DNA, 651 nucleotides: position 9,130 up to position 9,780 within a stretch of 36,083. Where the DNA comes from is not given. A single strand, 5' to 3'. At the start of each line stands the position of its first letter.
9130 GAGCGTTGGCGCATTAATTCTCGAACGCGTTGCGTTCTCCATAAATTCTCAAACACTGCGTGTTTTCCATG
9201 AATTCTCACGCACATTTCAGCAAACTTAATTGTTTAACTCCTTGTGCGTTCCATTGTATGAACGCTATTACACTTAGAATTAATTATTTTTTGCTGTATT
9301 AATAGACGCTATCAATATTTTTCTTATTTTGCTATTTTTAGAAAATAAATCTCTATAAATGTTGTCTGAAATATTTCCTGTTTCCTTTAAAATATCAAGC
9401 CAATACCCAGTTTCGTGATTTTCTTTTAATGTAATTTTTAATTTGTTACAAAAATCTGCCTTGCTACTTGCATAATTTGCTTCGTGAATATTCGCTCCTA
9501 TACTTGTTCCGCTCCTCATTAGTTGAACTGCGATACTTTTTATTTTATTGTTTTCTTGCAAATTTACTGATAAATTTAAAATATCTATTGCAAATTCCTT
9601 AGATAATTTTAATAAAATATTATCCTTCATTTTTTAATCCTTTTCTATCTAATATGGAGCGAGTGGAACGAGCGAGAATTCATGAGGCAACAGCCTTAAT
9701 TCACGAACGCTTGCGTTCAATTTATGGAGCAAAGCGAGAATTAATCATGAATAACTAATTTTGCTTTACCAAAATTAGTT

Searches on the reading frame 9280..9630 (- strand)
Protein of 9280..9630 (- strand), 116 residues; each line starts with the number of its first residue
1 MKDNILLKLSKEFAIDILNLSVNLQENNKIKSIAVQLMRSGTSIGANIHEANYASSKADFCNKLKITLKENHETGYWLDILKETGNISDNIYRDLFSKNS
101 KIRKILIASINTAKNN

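Call 13: search_protein_families(library=pfam, proteins=[window:9280-9630:-])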
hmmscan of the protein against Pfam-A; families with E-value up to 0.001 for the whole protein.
window:9280-9630:- (116 aa): 1 family
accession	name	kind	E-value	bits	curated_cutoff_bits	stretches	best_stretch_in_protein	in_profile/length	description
PF05635.17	23S_rRNA_IVP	-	3.7e-22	79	33.8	1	2-107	1-105/106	23S rRNA-intervening sequence protein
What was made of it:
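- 9280..9630 (-): Gene inside copy C: a 116-aa four-helix-bundle / 23S rRNA intervening-sequence protein (IVSP), in sense with dnaN and recF. Pfam PF05635, E 3.7e-22 (call 13).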

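Call 15: find_encoding_contigs(protein=window:9280-9630:-, flank=10000, max_places=6)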
Protein window:9280-9630:- (116 aa): no gene with exactly this product is on record in the collection.

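Call 23: find_homologous_proteins(query=window:9283-9630:-, max_evalue=0.00001)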
Query window:9283-9630:- (116 aa): 7970 proteins with E <= 0.00001 among 8000 candidates; the best 120 are listed.
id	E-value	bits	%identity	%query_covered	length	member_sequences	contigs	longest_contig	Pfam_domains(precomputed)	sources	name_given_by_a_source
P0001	1.3e-65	236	100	100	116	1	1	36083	PF05635.18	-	-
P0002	2.6e-45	171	73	97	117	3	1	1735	PF05635.18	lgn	-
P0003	9.8e-39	150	63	100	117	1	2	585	PF05635.18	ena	-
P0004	1.0e-38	150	64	100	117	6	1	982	PF05635.18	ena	-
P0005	1.2e-38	149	64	100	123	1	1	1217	PF05635.18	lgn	-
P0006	1.9e-38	149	62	100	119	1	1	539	PF05635.18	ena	-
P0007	2.3e-38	148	66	99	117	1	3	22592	PF05635.18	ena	-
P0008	2.5e-38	148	64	100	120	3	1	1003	PF05635.18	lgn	-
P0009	2.5e-38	148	63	100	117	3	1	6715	PF05635.18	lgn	-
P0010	2.9e-38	148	63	100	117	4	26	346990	PF05635.18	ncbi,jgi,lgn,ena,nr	ncbi:MAG: four helix bundle protein [Ruminococcaceae bacterium]|nr:four helix bundle protein [Oscill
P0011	3.1e-38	148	64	100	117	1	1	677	PF05635.18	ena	-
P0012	5.3e-38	147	63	100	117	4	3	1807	PF05635.18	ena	-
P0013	5.7e-38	147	65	100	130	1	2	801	PF05635.18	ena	-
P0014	6.3e-38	147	63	100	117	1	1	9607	PF05635.18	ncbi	-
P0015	6.9e-38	147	62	100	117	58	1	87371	PF05635.18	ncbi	-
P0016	7.0e-38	147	62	100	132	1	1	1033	PF05635.18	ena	-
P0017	7.6e-38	147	63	100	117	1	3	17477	PF05635.18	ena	-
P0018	7.8e-38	147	63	100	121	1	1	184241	PF05635.18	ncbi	-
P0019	8.0e-38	147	62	100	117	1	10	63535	PF05635.18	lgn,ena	-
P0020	8.3e-38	147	64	100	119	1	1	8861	PF05635.18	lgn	-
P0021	8.5e-38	147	65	99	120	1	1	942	PF05635.18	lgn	-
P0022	9.3e-38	147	65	100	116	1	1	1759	PF05635.18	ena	-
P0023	9.5e-38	147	61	100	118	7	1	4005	PF05635.18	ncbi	-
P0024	1.1e-37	146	63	98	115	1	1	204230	PF05635.18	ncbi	-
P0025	1.9e-37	146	61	100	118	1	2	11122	PF05635.18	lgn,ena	-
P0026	2.0e-37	145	62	100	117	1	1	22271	PF05635.18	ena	-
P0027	2.5e-37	145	63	100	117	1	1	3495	PF05635.18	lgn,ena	-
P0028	2.6e-37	145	62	100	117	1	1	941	PF05635.18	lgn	-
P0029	2.7e-37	145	61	100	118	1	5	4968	PF05635.18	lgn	-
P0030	3.0e-37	145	61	100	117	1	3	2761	PF05635.18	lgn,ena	-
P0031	3.4e-37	145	63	99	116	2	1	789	PF05635.18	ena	-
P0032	3.5e-37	145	62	98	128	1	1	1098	PF05635.18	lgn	-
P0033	3.6e-37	145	62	100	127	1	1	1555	PF05635.18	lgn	-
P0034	3.6e-37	145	64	98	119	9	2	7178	PF05635.18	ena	-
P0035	4.0e-37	145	62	98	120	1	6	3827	PF05635.18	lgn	-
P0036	4.0e-37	145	60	100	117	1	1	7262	PF05635.18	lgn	-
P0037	4.1e-37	144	61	100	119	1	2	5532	PF05635.18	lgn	-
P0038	4.2e-37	144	61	100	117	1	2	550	PF05635.18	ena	-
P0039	4.4e-37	144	61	100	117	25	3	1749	PF05635.18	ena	-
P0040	4.5e-37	144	63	99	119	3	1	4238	PF05635.18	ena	-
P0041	5.7e-37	144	63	98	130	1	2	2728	PF05635.18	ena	-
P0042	6.0e-37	144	62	98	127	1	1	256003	PF05635.18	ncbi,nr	ncbi:MAG: four helix bundle protein [Clostridia bacterium]|nr:four helix bundle protein [Clostridia 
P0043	6.0e-37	144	64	100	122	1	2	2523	PF05635.18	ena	-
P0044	6.5e-37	144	63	100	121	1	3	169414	PF05635.18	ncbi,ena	-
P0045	6.7e-37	144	63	100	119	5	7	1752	PF05635.18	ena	-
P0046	7.3e-37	144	61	99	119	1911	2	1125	PF05635.18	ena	-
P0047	7.3e-37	144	62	100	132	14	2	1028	PF05635.18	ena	-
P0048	7.8e-37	144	63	100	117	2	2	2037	PF05635.18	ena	-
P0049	9.3e-37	143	61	99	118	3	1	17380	PF05635.18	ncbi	-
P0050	1.0e-36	143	62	100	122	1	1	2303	PF05635.18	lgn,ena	-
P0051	1.1e-36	143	59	100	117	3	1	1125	PF05635.18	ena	-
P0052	1.1e-36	143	62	100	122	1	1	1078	PF05635.18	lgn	-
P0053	1.1e-36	143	60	100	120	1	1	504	PF05635.18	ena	-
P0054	1.1e-36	143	63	100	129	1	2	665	PF05635.18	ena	-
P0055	1.1e-36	143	59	100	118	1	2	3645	PF05635.18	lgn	-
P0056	1.1e-36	143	61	99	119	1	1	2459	PF05635.18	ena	-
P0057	1.2e-36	143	59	100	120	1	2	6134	PF05635.18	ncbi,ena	-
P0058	1.2e-36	143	60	99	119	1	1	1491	PF05635.18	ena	-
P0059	1.2e-36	143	61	100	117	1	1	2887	PF05635.18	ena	-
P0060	1.3e-36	143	63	99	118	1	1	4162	PF05635.18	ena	-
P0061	1.3e-36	143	63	99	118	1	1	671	PF05635.18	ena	-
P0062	1.3e-36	143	61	100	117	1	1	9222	PF05635.18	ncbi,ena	-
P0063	1.3e-36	143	63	98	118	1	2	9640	PF05635.18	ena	-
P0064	1.4e-36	143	63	98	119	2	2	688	PF05635.18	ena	-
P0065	1.4e-36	143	62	100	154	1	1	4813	PF05635.18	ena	-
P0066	1.5e-36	143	62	100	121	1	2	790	PF05635.18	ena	-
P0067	1.5e-36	143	65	100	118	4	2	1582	PF05635.18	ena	-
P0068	1.6e-36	143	62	100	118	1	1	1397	PF05635.18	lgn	-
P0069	1.6e-36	143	63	98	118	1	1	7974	PF05635.18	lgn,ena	-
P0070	1.6e-36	143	62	100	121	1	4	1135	PF05635.18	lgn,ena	-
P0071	1.6e-36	143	59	100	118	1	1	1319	PF05635.18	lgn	-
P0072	1.7e-36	143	60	100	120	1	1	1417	PF05635.18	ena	-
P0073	1.7e-36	142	62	100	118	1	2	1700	PF05635.18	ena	-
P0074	1.7e-36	142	63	100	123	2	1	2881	PF05635.18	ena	-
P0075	1.8e-36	142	63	100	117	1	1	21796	PF05635.18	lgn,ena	-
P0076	1.9e-36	142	59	99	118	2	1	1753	PF05635.18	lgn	-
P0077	1.9e-36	142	61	100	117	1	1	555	PF05635.18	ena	-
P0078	2.0e-36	142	65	100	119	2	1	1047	PF05635.18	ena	-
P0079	2.1e-36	142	63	99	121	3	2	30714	PF05635.18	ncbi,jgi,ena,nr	ncbi:MAG: four helix bundle protein [Ruminococcaceae bacterium]|nr:four helix bundle protein [Oscill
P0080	2.1e-36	142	63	98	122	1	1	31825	PF05635.18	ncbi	-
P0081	2.1e-36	142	63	99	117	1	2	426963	PF05635.18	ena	-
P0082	2.1e-36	142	62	100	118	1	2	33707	PF05635.18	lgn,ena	-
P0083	2.1e-36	142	61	100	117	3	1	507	PF05635.18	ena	-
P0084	2.2e-36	142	63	100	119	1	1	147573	PF05635.18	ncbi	-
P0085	2.2e-36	142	60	100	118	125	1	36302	PF05635.18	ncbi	-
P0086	2.2e-36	142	61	100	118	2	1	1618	PF05635.18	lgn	-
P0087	2.3e-36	142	60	100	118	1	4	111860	PF05635.18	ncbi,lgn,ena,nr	ncbi:MAG: four helix bundle protein [Clostridia bacterium]|nr:four helix bundle protein [Clostridia 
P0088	2.3e-36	142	59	100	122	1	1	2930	PF05635.18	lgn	-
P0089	2.3e-36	142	59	100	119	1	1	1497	PF05635.18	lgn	-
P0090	2.4e-36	142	61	99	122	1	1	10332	PF05635.18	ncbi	-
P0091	2.4e-36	142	59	100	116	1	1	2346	PF05635.18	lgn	-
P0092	2.6e-36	142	64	100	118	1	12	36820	PF05635.18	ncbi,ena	-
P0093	2.7e-36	142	61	100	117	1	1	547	PF05635.18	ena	-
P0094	2.8e-36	142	61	100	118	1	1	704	PF05635.18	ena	-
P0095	2.8e-36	142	61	98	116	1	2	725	PF05635.18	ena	-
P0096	2.8e-36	142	59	100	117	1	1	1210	PF05635.18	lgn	-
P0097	3.0e-36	142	62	100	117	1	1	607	PF05635.18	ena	-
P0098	3.1e-36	142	63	100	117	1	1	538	PF05635.18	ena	-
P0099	3.1e-36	142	64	100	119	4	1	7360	PF05635.18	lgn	-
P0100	3.1e-36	142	60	100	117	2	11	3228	PF05635.18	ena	-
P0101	3.2e-36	142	60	100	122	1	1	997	PF05635.18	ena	-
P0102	3.3e-36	142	60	100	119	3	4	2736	PF05635.18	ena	-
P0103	3.4e-36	142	61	98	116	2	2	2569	PF05635.18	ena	-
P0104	3.4e-36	141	61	99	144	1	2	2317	PF05635.18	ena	-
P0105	3.5e-36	141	63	100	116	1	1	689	PF05635.18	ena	-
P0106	3.6e-36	141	63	100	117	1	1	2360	PF05635.18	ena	-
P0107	3.6e-36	141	64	98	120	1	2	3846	PF05635.18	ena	-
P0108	3.6e-36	141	62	98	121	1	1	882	PF05635.18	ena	-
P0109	3.7e-36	141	61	100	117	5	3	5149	PF05635.18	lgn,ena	-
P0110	3.7e-36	141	62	100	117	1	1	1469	PF05635.18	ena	-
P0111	3.8e-36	141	60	100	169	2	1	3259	PF05635.18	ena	-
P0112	3.8e-36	141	60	100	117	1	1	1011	PF05635.18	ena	-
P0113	4.0e-36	141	60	100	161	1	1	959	PF05635.18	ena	-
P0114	4.1e-36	141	61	100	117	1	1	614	PF05635.18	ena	-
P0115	4.2e-36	141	62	100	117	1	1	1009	PF05635.18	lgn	-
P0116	4.3e-36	141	59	100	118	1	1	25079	PF05635.18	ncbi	-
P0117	4.4e-36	141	61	100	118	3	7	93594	PF05635.18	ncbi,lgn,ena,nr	ncbi:MAG: four helix bundle protein [Clostridia bacterium]|nr:four helix bundle protein [Clostridia 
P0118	4.4e-36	141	60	100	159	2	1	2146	PF05635.18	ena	-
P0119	4.4e-36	141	59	100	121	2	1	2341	PF05635.18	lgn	-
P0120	4.5e-36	141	62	100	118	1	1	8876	PF05635.18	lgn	-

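Call 24: search_protein_families(library=ncbifam, proteins=[window:9283-9630:-])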
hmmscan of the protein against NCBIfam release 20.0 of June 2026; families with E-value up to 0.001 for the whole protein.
window:9283-9630:- (116 aa): 3 families
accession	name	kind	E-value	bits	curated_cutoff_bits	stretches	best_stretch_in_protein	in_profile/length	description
TIGR02436.1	TIGR02436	subfamily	3.5e-25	88.3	24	1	8-114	3-109/109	four helix bundle protein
NF008911.0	PRK12275.1-2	subfamily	6.6e-07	29.8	137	1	4-114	7-116/118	hypothetical protein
NF008912.0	PRK12275.1-6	subfamily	1.7e-05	24.9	124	1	32-114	30-112/117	hypothetical protein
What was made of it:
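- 9280..9630 (-): TIGR02436, E 3.5e-25 (call 24).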

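Call 25: find_encoding_contigs(protein=P0002, flank=3000, max_places=4)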
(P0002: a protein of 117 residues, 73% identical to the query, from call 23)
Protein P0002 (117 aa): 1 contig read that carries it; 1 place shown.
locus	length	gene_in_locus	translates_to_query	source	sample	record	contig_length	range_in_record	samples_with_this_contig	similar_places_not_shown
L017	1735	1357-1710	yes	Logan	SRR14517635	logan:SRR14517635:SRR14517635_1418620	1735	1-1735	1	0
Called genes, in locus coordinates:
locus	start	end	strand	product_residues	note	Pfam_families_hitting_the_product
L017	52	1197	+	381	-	PF00712:DNA_pol3_beta, PF02767:DNA_pol3_beta_2, PF02768:DNA_pol3_beta_3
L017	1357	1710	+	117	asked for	PF05635:23S_rRNA_IVP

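Call 26: find_encoding_contigs(protein=P0010, flank=3000, max_places=10)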
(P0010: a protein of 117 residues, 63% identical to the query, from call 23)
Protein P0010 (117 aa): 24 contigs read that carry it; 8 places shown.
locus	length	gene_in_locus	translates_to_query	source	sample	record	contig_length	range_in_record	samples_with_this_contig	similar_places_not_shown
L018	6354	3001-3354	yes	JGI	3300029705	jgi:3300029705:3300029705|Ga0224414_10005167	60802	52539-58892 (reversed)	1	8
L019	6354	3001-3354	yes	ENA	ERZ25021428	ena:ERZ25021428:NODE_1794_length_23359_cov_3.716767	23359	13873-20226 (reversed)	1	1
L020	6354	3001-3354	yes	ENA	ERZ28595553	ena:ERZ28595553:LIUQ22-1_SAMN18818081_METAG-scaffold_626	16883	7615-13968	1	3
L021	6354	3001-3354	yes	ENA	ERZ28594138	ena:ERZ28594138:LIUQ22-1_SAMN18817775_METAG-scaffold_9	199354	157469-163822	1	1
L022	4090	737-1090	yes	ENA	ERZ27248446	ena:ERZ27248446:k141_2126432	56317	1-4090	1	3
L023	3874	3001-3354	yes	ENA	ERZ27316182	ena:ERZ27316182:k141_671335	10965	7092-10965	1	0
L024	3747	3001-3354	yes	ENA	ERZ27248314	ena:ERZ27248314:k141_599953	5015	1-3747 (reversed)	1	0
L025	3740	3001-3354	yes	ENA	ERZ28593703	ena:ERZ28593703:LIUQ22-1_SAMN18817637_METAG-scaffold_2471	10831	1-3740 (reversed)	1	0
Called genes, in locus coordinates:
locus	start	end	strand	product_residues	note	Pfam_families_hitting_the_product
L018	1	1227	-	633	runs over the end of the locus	PF13727:CoA_binding_3, PF01073:3Beta_HSD, PF01370:Epimerase, PF02719:Polysacc_synt_2, PF04321:RmlD_sub_bind, PF16363:GDP_Man_Dehyd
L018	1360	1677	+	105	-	-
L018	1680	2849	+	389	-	PF05958:tRNA_U5-meth_tr, PF02005:TRM (weak), PF02475:TRM5-TYW2_MTfase (weak), PF03602:Cons_hypoth95, PF05175:MTS (weak), PF06325:PrmA (weak), PF13649:Methyltransf_25, PF13847:Methyltransf_31, +2 more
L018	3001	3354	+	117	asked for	PF05635:23S_rRNA_IVP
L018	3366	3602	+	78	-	PF24024:DUF7336 (weak)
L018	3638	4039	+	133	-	PF14300:DMP19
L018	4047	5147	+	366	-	PF01757:Acyl_transf_3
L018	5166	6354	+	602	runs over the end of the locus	PF01301:Glyco_hydro_35, PF02449:Glyco_hydro_42, PF21317:BetaGal_ABD_1 (weak), PF21467:BetaGal_gal-bd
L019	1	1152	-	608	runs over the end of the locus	PF13727:CoA_binding_3, PF01073:3Beta_HSD, PF01370:Epimerase, PF02719:Polysacc_synt_2, PF04321:RmlD_sub_bind, PF16363:GDP_Man_Dehyd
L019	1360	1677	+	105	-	-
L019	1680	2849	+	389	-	PF05958:tRNA_U5-meth_tr, PF02005:TRM (weak), PF02475:TRM5-TYW2_MTfase (weak), PF03602:Cons_hypoth95, PF05175:MTS (weak), PF06325:PrmA (weak), PF13649:Methyltransf_25, PF13847:Methyltransf_31, +2 more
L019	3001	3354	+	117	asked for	PF05635:23S_rRNA_IVP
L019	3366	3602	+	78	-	PF24024:DUF7336 (weak)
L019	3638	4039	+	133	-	PF14300:DMP19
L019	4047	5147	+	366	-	PF01757:Acyl_transf_3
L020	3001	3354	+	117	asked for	PF05635:23S_rRNA_IVP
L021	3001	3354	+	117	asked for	PF05635:23S_rRNA_IVP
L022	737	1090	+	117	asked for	PF05635:23S_rRNA_IVP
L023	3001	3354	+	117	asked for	PF05635:23S_rRNA_IVP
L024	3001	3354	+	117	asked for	PF05635:23S_rRNA_IVP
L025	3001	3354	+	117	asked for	PF05635:23S_rRNA_IVP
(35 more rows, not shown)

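Call 54: find_related_loci(query=window:9283-9630:-, collection=viral_contigs, flank=1500)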
Query window:9283-9630:- (116 aa) in viral_contigs; peptide patterns used: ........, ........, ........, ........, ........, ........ (x = any residue, [..] = any of these).
33 stretches matched a pattern; 1 encode a relative of the query (tblastn E <= 1e-3); 1 distinct loci.
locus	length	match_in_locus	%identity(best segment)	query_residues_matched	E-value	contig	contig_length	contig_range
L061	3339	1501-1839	47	1-116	1e-29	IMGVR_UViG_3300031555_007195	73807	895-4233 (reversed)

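Call 57: find_related_loci(query=A1, collection=viral_contigs, flank=2000)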
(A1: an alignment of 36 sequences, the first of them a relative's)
Query A1 (116 aa) in viral_contigs; peptide patterns used: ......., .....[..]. (x = any residue, [..] = any of these).
39 stretches matched a pattern; 3 encode a relative of the query (tblastn E <= 1e-3); 3 distinct loci.
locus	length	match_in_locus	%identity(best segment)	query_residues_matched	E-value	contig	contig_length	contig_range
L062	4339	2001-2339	47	1-116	4e-29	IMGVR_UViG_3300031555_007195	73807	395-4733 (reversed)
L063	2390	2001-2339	47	1-116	6e-28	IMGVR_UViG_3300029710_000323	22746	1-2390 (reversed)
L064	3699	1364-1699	43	1-115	5e-27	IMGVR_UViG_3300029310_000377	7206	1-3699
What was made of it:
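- Tried and rejected: Protein-based viral scans gave 1-3 loci (calls 54, 57).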

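Call 58: find_encoding_contigs(protein=P0092, flank=2000, max_places=10)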
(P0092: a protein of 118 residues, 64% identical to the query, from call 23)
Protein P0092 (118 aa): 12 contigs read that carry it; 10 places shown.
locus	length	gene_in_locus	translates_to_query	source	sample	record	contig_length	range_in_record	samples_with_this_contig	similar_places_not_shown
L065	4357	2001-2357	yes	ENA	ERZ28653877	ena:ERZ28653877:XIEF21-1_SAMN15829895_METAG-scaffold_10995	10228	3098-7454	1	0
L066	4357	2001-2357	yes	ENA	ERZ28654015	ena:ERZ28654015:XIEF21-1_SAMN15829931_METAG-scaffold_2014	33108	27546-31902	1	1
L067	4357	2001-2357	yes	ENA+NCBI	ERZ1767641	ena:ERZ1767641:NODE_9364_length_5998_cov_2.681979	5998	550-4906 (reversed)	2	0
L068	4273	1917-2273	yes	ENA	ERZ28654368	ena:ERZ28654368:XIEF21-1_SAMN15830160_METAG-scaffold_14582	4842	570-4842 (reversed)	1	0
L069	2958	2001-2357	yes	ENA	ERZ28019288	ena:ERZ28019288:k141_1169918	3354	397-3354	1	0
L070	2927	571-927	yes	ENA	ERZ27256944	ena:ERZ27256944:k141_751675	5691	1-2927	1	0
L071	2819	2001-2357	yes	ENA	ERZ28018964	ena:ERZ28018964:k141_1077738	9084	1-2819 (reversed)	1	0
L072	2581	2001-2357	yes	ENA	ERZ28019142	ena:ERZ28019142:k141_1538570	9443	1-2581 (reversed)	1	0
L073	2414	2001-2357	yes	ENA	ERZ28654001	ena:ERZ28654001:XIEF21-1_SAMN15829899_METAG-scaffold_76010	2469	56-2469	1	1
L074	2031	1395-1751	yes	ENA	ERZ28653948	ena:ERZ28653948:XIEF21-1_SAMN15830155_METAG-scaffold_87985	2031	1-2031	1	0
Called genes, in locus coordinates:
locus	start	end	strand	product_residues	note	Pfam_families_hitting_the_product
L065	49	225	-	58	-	PF20076:DUF6472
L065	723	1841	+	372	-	PF07833:Cu_amine_oxidN1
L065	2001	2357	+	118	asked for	PF05635:23S_rRNA_IVP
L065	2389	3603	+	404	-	PF07833:Cu_amine_oxidN1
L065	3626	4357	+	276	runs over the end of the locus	PF00303:Thymidylat_synt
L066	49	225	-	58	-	PF20076:DUF6472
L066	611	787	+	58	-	-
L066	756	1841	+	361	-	PF07833:Cu_amine_oxidN1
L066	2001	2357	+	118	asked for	PF05635:23S_rRNA_IVP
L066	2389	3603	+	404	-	PF07833:Cu_amine_oxidN1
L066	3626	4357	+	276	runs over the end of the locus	PF00303:Thymidylat_synt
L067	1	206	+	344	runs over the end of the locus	-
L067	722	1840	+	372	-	PF07833:Cu_amine_oxidN1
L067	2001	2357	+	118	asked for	PF05635:23S_rRNA_IVP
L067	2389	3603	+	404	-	PF07833:Cu_amine_oxidN1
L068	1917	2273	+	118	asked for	PF05635:23S_rRNA_IVP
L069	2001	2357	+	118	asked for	PF05635:23S_rRNA_IVP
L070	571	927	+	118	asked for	PF05635:23S_rRNA_IVP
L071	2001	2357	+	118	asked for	PF05635:23S_rRNA_IVP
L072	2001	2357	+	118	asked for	PF05635:23S_rRNA_IVP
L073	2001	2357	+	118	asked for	PF05635:23S_rRNA_IVP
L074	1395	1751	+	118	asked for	PF05635:23S_rRNA_IVP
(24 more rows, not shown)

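Call 59: find_encoding_contigs(protein=P0019, flank=2000, max_places=10)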
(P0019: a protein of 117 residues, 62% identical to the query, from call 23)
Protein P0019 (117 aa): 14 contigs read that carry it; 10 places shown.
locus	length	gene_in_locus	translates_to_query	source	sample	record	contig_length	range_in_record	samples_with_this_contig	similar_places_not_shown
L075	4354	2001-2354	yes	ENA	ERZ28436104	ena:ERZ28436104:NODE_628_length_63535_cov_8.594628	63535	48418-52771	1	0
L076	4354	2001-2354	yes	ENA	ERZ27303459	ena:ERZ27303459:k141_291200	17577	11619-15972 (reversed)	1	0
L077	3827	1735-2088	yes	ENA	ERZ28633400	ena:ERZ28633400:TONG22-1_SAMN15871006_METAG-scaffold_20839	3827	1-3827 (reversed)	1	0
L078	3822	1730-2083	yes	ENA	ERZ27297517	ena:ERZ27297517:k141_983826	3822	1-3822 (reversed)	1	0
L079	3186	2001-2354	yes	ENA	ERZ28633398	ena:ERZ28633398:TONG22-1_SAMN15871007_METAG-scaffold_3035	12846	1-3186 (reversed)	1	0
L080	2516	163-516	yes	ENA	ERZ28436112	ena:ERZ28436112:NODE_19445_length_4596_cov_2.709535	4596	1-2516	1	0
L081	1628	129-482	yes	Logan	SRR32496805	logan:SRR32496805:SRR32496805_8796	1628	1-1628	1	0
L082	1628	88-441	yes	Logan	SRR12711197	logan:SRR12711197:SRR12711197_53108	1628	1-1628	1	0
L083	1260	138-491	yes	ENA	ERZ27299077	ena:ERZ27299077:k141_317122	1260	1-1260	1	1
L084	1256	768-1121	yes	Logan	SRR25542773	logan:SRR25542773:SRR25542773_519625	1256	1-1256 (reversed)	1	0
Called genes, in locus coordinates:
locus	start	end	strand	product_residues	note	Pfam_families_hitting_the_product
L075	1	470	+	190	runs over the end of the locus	PF02417:Chromate_transp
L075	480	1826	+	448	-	PF01938:TRAM (weak), PF05958:tRNA_U5-meth_tr, PF01135:PCMT (weak), PF05175:MTS, PF03602:Cons_hypoth95, PF09445:Methyltransf_15, PF13649:Methyltransf_25, PF13847:Methyltransf_31, +3 more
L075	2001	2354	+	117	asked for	PF05635:23S_rRNA_IVP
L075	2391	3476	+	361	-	PF00326:Peptidase_S9 (faint)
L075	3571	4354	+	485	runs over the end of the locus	PF13347:MFS_2, PF07690:MFS_1 (weak)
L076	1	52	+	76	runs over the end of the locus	-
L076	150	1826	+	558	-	PF00239:Resolvase, PF07508:Recombinase, PF13408:Zn_ribbon_recom, PF23203:KIF21A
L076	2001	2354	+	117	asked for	PF05635:23S_rRNA_IVP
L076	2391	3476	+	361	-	PF00326:Peptidase_S9 (faint)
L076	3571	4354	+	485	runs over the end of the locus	PF13347:MFS_2, PF07690:MFS_1 (weak)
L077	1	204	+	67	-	?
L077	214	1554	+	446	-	PF01938:TRAM (weak), PF05958:tRNA_U5-meth_tr, PF01135:PCMT (weak), PF05175:MTS, PF03602:Cons_hypoth95, PF09445:Methyltransf_15, PF13649:Methyltransf_25, PF13847:Methyltransf_31, +3 more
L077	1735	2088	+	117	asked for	PF05635:23S_rRNA_IVP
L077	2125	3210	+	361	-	PF00326:Peptidase_S9 (faint)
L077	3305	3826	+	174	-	?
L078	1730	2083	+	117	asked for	PF05635:23S_rRNA_IVP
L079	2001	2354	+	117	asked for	PF05635:23S_rRNA_IVP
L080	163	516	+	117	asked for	PF05635:23S_rRNA_IVP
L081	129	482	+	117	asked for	PF05635:23S_rRNA_IVP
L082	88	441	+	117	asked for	PF05635:23S_rRNA_IVP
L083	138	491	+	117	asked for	PF05635:23S_rRNA_IVP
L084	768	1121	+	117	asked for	PF05635:23S_rRNA_IVP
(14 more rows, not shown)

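Call 68: search_solved_structures(query=window:9283-9630:-, max_evalue=0.01)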
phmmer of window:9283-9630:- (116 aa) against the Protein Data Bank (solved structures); distinct sequences matched with E-value up to 0.01: 1.
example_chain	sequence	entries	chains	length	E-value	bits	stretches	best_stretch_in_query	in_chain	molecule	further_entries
2rld_A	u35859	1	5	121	5.3e-25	91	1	1-116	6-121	Uncharacterized protein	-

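Call 69: search_protein_families(library=padloc, proteins=[window:9283-9630:-, L061:1501-1839:+], max_evalue=0.01)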
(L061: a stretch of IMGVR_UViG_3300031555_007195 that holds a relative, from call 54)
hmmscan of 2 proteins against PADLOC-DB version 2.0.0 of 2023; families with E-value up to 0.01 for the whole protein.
window:9283-9630:- (116 aa): 0 families

L061:1501-1839:+ (113 aa): 0 families
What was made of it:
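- On MITE (non-autonomous deletion derivative of a mobile element): The only parent ORF is PF05635, and it has no PADLOC hit (calls 13, 24, 69).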

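Call 92: search_solved_structures(query=A1, max_evalue=0.01)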
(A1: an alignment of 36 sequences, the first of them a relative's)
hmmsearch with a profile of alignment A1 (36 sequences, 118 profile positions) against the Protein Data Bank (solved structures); distinct sequences matched with E-value up to 0.01: 1.
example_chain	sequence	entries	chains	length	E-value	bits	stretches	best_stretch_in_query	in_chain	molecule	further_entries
2rld_A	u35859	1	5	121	1.2e-39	138.2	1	1-116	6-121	Uncharacterized protein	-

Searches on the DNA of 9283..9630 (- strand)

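Call 38: search_rna_families(sources=[L028, L029, L032, L017], threshold=evalue, max_evalue=5)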
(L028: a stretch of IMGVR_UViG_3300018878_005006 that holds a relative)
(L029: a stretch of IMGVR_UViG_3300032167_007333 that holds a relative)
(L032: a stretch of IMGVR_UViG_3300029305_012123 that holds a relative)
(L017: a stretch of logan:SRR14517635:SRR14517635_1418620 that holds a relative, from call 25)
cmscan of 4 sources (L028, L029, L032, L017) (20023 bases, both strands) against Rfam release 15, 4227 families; matches with E-value up to 5: 8.
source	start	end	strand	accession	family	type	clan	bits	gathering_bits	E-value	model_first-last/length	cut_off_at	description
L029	10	79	-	RF01706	Gut-1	Gene; sRNA;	-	51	50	1.2e-07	1-77/77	no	Gut-1 RNA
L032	4864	4934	-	RF01706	Gut-1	Gene; sRNA;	-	44.5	50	5.3e-06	1-77/77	no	Gut-1 RNA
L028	2868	2936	+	RF01706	Gut-1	Gene; sRNA;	-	31.5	50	0.01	1-77/77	no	Gut-1 RNA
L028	2949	3018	-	RF01706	Gut-1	Gene; sRNA;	-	25.3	50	0.38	1-77/77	no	Gut-1 RNA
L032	8036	8101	-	RF02183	ST7-OT3_1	Gene; lncRNA;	-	25.2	50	2.5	1-79/79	no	ST7 overlapping transcript 3 conserved region 1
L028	692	790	-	RF03606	mir-2071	Gene; miRNA;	-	22.1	100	0.52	1-74/74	no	mir-2071 microRNA precursor family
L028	4526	4595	+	RF01706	Gut-1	Gene; sRNA;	-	21.5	50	3.4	1-77/77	no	Gut-1 RNA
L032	2377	2456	+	RF02639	EF0869_EF0870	Gene; sRNA;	-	14.9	533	4.4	379-455/474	no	Enterococcus sRNA EF0869_EF0870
